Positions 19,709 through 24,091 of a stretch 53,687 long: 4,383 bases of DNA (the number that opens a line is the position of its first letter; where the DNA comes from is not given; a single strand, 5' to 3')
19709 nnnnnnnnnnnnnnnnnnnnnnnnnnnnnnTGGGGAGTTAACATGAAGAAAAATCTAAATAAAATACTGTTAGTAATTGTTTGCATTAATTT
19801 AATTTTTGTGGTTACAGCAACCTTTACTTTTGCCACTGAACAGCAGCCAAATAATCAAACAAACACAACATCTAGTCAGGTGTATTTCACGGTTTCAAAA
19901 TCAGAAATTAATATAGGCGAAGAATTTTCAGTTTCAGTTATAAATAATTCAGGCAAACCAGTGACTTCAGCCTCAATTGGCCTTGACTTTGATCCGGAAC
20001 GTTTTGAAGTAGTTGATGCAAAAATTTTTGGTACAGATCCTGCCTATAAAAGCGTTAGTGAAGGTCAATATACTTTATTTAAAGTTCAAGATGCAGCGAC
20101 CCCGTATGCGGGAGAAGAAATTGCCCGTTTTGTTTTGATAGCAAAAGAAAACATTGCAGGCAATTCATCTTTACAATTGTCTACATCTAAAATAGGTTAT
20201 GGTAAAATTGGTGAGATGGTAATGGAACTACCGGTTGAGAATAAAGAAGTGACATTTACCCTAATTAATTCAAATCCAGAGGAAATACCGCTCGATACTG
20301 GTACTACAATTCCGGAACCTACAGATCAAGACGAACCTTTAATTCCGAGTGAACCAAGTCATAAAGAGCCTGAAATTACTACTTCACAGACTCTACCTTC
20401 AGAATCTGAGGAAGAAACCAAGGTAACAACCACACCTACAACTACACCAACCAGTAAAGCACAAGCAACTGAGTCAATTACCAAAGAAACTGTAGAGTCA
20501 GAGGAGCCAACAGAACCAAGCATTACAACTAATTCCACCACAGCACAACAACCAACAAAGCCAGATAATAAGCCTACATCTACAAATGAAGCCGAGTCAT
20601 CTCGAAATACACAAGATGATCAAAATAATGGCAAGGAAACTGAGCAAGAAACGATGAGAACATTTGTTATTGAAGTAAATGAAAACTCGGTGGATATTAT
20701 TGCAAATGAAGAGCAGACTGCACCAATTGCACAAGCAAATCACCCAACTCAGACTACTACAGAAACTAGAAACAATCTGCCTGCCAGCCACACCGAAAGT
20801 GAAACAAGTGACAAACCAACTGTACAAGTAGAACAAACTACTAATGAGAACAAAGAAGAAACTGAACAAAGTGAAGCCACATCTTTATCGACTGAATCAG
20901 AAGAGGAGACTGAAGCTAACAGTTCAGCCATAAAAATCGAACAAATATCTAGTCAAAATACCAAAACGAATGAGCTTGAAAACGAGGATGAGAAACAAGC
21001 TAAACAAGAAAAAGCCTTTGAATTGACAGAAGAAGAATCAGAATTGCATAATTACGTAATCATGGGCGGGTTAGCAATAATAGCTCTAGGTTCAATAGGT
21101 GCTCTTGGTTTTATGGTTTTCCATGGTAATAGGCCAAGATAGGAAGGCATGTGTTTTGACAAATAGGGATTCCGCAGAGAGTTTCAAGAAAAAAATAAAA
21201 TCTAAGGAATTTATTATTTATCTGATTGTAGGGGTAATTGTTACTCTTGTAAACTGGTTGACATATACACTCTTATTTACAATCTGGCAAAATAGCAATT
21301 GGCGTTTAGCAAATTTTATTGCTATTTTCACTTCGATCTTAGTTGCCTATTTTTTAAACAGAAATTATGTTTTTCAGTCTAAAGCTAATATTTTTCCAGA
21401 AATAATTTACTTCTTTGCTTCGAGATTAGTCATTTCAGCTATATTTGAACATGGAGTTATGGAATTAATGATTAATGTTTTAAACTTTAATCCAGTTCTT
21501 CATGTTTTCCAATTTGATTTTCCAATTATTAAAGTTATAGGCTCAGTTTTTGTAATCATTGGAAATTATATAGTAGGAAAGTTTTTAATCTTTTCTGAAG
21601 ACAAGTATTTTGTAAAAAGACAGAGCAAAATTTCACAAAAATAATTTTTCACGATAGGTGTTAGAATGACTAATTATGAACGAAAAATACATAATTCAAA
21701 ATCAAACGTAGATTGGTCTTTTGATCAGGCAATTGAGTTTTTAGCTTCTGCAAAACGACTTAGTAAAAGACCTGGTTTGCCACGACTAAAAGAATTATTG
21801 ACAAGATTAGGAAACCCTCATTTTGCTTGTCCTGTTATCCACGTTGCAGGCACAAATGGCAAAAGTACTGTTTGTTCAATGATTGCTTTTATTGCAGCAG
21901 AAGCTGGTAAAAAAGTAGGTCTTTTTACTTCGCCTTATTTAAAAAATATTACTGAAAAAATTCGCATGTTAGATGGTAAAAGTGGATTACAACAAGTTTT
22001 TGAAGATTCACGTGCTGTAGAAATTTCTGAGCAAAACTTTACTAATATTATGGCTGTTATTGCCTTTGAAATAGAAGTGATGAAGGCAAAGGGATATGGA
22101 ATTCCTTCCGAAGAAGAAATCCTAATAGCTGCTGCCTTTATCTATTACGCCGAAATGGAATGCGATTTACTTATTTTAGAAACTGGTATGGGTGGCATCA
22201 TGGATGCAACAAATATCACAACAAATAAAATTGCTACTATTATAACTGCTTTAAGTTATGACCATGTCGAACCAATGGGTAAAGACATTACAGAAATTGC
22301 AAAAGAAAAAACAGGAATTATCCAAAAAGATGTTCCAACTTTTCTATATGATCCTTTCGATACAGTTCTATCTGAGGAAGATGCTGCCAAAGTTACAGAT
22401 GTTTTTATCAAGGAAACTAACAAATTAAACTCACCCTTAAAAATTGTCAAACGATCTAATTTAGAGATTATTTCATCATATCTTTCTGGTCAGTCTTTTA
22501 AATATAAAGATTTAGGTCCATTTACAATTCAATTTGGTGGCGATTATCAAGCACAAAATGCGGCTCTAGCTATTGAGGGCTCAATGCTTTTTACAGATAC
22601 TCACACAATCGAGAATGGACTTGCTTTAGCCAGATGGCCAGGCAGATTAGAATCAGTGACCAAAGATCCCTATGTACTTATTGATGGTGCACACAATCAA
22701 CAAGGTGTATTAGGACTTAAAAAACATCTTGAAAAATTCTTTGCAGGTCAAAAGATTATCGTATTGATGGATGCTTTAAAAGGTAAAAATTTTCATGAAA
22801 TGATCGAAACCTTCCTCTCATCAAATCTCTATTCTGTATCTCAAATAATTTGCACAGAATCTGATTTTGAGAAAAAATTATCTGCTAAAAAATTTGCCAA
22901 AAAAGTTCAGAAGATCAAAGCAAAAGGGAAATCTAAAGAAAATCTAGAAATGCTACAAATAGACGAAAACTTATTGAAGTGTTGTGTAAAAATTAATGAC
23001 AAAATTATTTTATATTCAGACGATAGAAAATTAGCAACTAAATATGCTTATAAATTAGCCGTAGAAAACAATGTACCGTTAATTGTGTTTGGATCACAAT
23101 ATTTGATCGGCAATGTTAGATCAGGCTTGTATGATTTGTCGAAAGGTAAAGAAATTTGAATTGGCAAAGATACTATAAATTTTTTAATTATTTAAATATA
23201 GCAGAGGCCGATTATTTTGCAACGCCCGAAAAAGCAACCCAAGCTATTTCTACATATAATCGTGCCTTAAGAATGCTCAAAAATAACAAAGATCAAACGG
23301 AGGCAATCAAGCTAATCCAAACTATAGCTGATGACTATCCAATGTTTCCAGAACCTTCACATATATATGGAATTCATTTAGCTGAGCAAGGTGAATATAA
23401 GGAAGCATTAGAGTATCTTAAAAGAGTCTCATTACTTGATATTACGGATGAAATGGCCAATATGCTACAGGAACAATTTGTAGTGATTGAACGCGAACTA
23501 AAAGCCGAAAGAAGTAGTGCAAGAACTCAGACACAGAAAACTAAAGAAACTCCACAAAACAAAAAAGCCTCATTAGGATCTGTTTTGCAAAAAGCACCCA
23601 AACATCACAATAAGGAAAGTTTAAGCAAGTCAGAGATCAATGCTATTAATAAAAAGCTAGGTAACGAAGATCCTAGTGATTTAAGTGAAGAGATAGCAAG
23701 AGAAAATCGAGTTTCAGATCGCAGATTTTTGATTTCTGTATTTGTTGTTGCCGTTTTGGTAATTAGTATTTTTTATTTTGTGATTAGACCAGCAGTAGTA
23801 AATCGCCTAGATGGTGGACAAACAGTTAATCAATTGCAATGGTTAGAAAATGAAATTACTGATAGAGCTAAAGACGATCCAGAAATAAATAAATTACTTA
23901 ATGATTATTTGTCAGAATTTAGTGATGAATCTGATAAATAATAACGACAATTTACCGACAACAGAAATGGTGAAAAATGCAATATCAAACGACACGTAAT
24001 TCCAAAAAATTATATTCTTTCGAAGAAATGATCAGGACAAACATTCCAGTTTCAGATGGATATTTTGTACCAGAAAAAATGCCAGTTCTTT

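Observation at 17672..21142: Dockerin-tagged peptidoglycan hydrolase next to a membrane-anchored cohesin-like stalk protein: candidate non-cellulosomal autolysin-docking module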

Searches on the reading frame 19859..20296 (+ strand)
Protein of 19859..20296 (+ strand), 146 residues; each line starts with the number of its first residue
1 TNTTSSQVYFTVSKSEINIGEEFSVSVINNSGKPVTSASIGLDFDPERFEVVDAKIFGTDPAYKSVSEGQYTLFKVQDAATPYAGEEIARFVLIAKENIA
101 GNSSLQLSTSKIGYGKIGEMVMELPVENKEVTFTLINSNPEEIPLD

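Call 20: search_solved_structures(query=A1, max_evalue=10, show_alignments=3)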
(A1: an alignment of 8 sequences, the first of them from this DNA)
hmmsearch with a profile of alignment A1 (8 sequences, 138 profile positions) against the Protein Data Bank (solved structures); distinct sequences matched with E-value up to 10: 27.
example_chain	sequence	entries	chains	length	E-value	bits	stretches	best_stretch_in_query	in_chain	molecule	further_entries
2jh2_A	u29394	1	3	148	5.7e-05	26.2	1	12-116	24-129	O-GLCNACASE NAGJ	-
2o4e_A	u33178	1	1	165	8.3e-05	25.7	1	12-116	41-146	O-GlcNAcase nagJ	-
2ozn_A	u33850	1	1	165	9e-05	25.6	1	12-116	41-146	O-GlcNAcase nagJ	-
2w1n_A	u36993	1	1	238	0.00024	24.2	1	12-116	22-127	O-GLCNACASE NAGJ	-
2vn5_A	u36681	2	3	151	0.00064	22.8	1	6-104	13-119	SCAFFOLDING PROTEIN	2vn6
1g1k_A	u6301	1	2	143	0.0007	22.7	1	6-104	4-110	SCAFFOLDING PROTEIN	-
5nrk_A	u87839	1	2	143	0.0011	22.1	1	4-99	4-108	Endoglucanase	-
5nrm_A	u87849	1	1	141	0.0014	21.8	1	6-99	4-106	Endoglucanase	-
6kgc_A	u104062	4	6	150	0.0071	19.4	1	3-110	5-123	Probably cellulosomal scaffolding protein, secreted cellulose-binding and cohesin domain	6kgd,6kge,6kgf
6kg8_A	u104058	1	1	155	0.0077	19.3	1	3-111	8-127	Probably cellulosomal scaffolding protein, secreted cellulose-binding and cohesin domain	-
3l8q_A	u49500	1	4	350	0.0084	19.2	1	3-45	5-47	Cellulosomal scaffoldin adaptor protein B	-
1aoh_A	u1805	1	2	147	0.07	16.2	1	4-63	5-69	Cellulosomal-scaffolding protein A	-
1zv9_A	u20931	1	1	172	0.072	16.2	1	3-46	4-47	Cellulosomal scaffoldin adaptor protein B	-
3bwz_A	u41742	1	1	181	0.072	16.2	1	3-45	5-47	Cellulosomal scaffoldin adaptor protein B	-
1qzn_A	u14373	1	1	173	0.073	16.1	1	3-46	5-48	cellulosomal scaffoldin adaptor protein B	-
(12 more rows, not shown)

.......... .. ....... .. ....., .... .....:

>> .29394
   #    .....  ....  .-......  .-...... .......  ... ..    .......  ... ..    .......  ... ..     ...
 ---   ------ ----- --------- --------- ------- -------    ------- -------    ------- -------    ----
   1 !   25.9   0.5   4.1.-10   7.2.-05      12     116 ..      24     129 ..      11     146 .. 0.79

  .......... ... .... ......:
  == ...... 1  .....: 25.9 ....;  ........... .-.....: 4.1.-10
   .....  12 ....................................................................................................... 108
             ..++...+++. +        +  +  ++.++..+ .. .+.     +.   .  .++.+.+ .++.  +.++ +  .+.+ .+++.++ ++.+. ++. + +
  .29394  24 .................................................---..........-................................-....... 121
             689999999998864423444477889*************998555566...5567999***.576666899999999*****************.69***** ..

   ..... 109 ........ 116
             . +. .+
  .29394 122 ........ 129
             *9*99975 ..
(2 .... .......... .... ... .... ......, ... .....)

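Call 46: find_homologous_proteins(query=A2, max_evalue=0.001)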
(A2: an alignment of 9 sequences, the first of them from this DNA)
Query A2 (9 sequences) (135 aa, profile of the alignment): 16 proteins with E <= 0.001 among 1731 candidates.
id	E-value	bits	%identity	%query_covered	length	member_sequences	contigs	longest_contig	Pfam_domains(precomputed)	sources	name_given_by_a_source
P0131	7.4e-33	131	54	10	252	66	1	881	-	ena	-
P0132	2.4e-32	130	-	-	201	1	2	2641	PF00963.25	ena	-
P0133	5.3e-28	116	54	10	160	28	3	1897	PF00963.25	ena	-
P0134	1.2e-27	114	54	10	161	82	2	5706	PF00963.25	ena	-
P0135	2.7e-23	100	54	10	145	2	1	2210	PF00963.25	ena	-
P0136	2.1e-17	81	54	10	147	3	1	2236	-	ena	-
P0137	6.7e-12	63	54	10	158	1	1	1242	PF00963.25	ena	-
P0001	2.3e-11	62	100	41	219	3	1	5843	-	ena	-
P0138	6.8e-9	54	54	10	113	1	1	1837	PF00963.25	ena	-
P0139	1.0e-8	53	25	51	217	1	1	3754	PF00963.25,PF12958.13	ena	-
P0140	8.1e-8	50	-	-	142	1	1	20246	PF00963.25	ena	-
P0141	1.3e-7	49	-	-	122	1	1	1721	PF00963.25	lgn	-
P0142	1.2e-6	46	24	21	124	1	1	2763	PF00963.25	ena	-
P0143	3.4e-6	45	-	-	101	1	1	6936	PF00963.25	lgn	-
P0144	1.5e-4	40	-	-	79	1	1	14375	-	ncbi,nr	ncbi:MAG: hypothetical protein PUG36_00290, partial [Clostridiales bacterium]|nr:hypothetical protei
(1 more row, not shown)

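Call 57: search_protein_families(library=pfam, alignment_id=A4, max_evalue=0.01)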
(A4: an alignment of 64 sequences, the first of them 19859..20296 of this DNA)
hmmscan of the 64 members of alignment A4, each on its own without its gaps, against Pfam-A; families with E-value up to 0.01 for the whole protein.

A. member 1, window:19859-20296:+ (146 aa): 1 family
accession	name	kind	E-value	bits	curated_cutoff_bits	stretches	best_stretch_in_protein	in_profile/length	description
PF00963.24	Cohesin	-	0.00027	21.6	24.1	1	11-115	4-121/139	Cohesin domain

B. families by the number of members that match (of 64 scanned): 8 families
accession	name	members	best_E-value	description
PF00963.24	Cohesin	58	2.1e-14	Cohesin domain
PF13584.12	BatD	7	0.00014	BatD DUF11 like domain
PF09394.16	Inhibitor_I42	3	5.4e-08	Chagasin family peptidase inhibitor I42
PF15780.11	ASH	2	7.4e-05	Abnormal spindle-like microcephaly-assoc'd, ASPM-SPD-2-Hydin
PF14900.11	DUF4493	2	0.00066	Domain of unknown function (DUF4493)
PF22544.2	HYDIN_VesB_CFA65-like_Ig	2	0.0023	HYDIN/CFA65/VesB-like, Ig-like domain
PF04213.18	HtaA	1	0.0043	Htaa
PF24168.1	PB4_spike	1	0.0049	Straight fiber protein PB4 spike domain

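Call 58: search_solved_structures(query=A4, max_evalue=0.01, show_alignments=1)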
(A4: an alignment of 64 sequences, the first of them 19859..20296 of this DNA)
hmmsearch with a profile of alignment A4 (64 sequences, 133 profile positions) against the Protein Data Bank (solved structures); distinct sequences matched with E-value up to 0.01: 43.
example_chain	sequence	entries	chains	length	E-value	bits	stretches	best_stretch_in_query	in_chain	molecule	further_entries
3l8q_A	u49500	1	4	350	7e-19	71.5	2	3-104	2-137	Cellulosomal scaffoldin adaptor protein B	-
6kg8_A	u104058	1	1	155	1.6e-11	47.7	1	3-126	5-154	Probably cellulosomal scaffolding protein, secreted cellulose-binding and cohesin domain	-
1qzn_A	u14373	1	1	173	2e-11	47.4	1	3-104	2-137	cellulosomal scaffoldin adaptor protein B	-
3f2l_A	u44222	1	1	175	2.6e-11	47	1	3-104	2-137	Cellulosomal scaffoldin adaptor protein B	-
3bwz_A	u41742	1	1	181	3e-11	46.8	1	3-104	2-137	Cellulosomal scaffoldin adaptor protein B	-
1zv9_A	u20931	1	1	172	3.3e-11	46.6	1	5-104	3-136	Cellulosomal scaffoldin adaptor protein B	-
6kgc_A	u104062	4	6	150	4.2e-11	46.3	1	3-125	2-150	Probably cellulosomal scaffolding protein, secreted cellulose-binding and cohesin domain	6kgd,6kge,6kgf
2vn5_A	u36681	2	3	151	8.2e-11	45.4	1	7-122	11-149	SCAFFOLDING PROTEIN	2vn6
1g1k_A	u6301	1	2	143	1.1e-10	45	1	6-122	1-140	SCAFFOLDING PROTEIN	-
2w1n_A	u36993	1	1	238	3.7e-10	43.2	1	5-128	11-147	O-GLCNACASE NAGJ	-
2jh2_A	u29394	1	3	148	5.2e-10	42.8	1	5-124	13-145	O-GLCNACASE NAGJ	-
2o4e_A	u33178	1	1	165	7.6e-10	42.2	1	5-124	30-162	O-GlcNAcase nagJ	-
2ozn_A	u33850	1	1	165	1.4e-09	41.3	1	8-124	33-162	O-GlcNAcase nagJ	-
4u3s_A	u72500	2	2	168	2.9e-09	40.4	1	8-93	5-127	Cellulosomal scaffoldin adaptor protein B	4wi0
4ums_A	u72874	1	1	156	5.3e-09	39.5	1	8-127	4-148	CELLULOSOMAL ANCHORING SCAFFOLDIN B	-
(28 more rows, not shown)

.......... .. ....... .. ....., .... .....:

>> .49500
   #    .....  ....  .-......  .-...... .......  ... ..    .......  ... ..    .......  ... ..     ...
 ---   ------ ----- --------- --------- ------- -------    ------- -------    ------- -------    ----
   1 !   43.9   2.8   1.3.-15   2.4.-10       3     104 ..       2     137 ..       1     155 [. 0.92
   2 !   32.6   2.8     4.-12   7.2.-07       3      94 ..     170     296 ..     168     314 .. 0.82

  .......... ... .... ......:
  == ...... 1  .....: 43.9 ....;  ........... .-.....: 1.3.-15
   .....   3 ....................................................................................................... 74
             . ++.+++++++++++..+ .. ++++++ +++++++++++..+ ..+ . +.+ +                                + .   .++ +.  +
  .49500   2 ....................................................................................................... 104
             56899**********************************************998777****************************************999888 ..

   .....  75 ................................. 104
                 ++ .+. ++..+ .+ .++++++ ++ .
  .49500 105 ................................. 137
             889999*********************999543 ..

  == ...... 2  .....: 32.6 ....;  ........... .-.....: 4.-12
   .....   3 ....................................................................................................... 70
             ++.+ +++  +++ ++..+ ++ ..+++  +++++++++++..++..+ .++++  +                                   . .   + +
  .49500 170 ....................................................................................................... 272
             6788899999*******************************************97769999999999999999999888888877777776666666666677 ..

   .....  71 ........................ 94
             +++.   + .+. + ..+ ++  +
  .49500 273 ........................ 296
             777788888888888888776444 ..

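Call 67: predict_structure(alignment_id=A6)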
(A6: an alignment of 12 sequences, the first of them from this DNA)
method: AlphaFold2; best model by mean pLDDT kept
length: 146 residues; sequences in the alignment: 12
mean_pLDDT: 90.7   pTM: 0.84
mean pLDDT of the five models: 90.7, 89.9, 89.1, 88.8, 87.5
residues with pLDDT >= 90: 115; 70-90: 18; 50-70: 10; < 50: 3
segments of 3 or more residues with pLDDT < 50: 1-3
pLDDT, mean of each block of 10 residues (from residue 1): 67 95 97 95 96 97 95 94 96 90 95 88 94 87 62
secondary structure, 60 per line:
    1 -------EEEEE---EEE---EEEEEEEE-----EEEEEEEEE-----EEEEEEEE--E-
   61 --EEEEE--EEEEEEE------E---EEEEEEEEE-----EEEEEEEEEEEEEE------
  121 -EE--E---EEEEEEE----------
elements in order: E8-12 E16-18 E22-29 E35-43 E49-56 E63-67 E70-76 E87-95 E101-114 E130-136

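Call 69: fold_search(model_id=the predicted structure, library=pdb)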
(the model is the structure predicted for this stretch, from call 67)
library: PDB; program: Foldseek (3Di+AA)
matches with E <= 10: 1968; with E <= 0.001: 74
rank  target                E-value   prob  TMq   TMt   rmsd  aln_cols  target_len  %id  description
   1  2jh2_A                5.6e-08  1.00  0.63  0.68   3.9       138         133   22  X-ray crystal structure of a cohesin-like module from Clostridium perfringens (released 2007-11-06)
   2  4ums                  1.8e-07  1.00  0.71  0.67   3.6       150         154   16  The crystal structure of the seventh ScaB type I cohesin from Pseudobacteroides cellulosolvens (released 2015-05-06)
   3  3kcp_A                1.8e-07  1.00  0.70  0.37   3.3       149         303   15  Crystal structure of interacting Clostridium thermocellum multimodular components (released 2010-02-09)
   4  5nrk_A                1.8e-07  1.00  0.64  0.66   3.8       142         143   16  Crystal structure of the sixth cohesin from Acetivibrio cellulolyticus' scaffoldin B in complex with Cel5 dockerin S15 (released 2018-01-31)
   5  5nrm_A                1.9e-07  1.00  0.61  0.63   4.2       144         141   16  Crystal structure of the sixth cohesin from Acetivibrio cellulolyticus' scaffoldin B in complex with Cel5 dockerin S51 (released 2018-01-31)
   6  2w1n                  2.0e-07  1.00  0.65  0.44   4.2       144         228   22  cohesin and fibronectin type-III double module construct from the Clostridium perfringens glycoside hydrolase GH84C (released 2009-02-03)
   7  2vn5_C                2.3e-07  1.00  0.64  0.63   4.3       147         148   16  The Clostridium cellulolyticum dockerin displays a dual binding mode for its cohesin partner (released 2008-05-20)
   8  4fl4_I                2.4e-07  1.00  0.67  0.35   3.7       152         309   15  Scaffoldin conformation and dynamics revealed by a ternary complex from the Clostridium thermocellum cellulosome (released 2012-06-27)
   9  6kgd_A                2.7e-07  1.00  0.67  0.67   3.5       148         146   19  Crystal structure of CaDoc0917(R49D)-CaCohA2 complex at pH 8.0 (released 2020-07-08)
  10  1g1k_A                3.3e-07  1.00  0.62  0.63   4.2       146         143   16  COHESIN MODULE FROM THE CELLULOSOME OF CLOSTRIDIUM CELLULOLYTICUM (released 2000-11-22)
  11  2vn5_A                3.3e-07  1.00  0.62  0.63   4.0       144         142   16  The Clostridium cellulolyticum dockerin displays a dual binding mode for its cohesin partner (released 2008-05-20)
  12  2jh2_C                3.5e-07  1.00  0.61  0.67   4.0       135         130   21  X-ray crystal structure of a cohesin-like module from Clostridium perfringens (released 2007-11-06)
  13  4fl4_C                6.4e-07  1.00  0.67  0.35   3.6       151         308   14  Scaffoldin conformation and dynamics revealed by a ternary complex from the Clostridium thermocellum cellulosome (released 2012-06-27)
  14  5lxv_A                7.1e-07  1.00  0.65  0.57   4.1       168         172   13  Crystal structure of Ruminococcus flavefaciens scaffoldin C cohesin in complex with a dockerin from an uncharacterized (released 2016-10-19)
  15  2jh2_B                7.5e-07  1.00  0.65  0.70   3.7       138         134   22  X-ray crystal structure of a cohesin-like module from Clostridium perfringens (released 2007-11-06)
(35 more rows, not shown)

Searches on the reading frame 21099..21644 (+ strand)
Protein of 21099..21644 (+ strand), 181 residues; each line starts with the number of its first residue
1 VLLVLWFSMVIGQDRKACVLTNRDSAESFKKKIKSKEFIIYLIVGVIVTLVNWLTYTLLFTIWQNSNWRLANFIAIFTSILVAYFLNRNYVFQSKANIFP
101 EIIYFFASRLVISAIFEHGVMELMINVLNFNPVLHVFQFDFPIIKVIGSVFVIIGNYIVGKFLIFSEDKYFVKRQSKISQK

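Call 3: search_protein_families(library=pfam, proteins=[window:21099-21644:+], max_evalue=1)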
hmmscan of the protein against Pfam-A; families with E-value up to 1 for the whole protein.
window:21099-21644:+ (181 aa): 2 families
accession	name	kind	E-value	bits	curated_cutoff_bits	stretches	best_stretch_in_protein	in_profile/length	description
PF04138.20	GtrA_DPMS_TM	-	5.1e-14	52.9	26.1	1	41-165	2-117/117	GtrA/DPMS, transmembrane domain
PF08551.15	DUF1751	-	0.024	15.6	22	1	35-84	44-97/99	Eukaryotic integral membrane protein (DUF1751)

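Call 4: search_protein_families(library=ncbifam, proteins=[window:21099-21644:+], max_evalue=1)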
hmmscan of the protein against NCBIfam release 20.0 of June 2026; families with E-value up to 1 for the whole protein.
window:21099-21644:+ (181 aa): 3 families
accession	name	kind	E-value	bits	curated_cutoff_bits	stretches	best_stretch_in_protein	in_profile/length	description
NF037976.1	gtrA_1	subfamily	0.00016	21.7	50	1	31-92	64-126/126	GtrA family protein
NF004373.0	PRK05740.1-3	equivalog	0.0048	16.7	154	1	19-88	18-85/150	preprotein translocase subunit SecE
NF033463.1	polymyxin_MCR5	exception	0.085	11.5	1250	1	30-96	45-108/547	MCR-5 family phosphoethanolamine--lipid A transferase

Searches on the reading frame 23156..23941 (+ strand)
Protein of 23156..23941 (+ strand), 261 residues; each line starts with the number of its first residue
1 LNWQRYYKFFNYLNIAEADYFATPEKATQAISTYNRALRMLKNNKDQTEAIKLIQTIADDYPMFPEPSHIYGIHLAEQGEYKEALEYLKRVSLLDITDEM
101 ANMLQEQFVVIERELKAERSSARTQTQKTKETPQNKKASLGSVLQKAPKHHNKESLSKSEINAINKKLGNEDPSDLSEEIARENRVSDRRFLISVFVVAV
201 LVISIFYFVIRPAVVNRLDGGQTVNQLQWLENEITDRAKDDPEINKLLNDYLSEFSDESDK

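Call 65: search_protein_families(library=pfam, proteins=[window:23156-23941:+], max_evalue=0.001)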
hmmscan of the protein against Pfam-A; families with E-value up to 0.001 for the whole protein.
window:23156-23941:+ (261 aa): 2 families
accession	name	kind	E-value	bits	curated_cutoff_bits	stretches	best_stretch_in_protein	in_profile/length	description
PF07719.23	TPR_2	-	0.00064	20.1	27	0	71-95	7-31/34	Tetratricopeptide repeat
PF13424.12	TPR_12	-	0.0009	19.8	30.1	0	71-91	9-29/77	Tetratricopeptide repeat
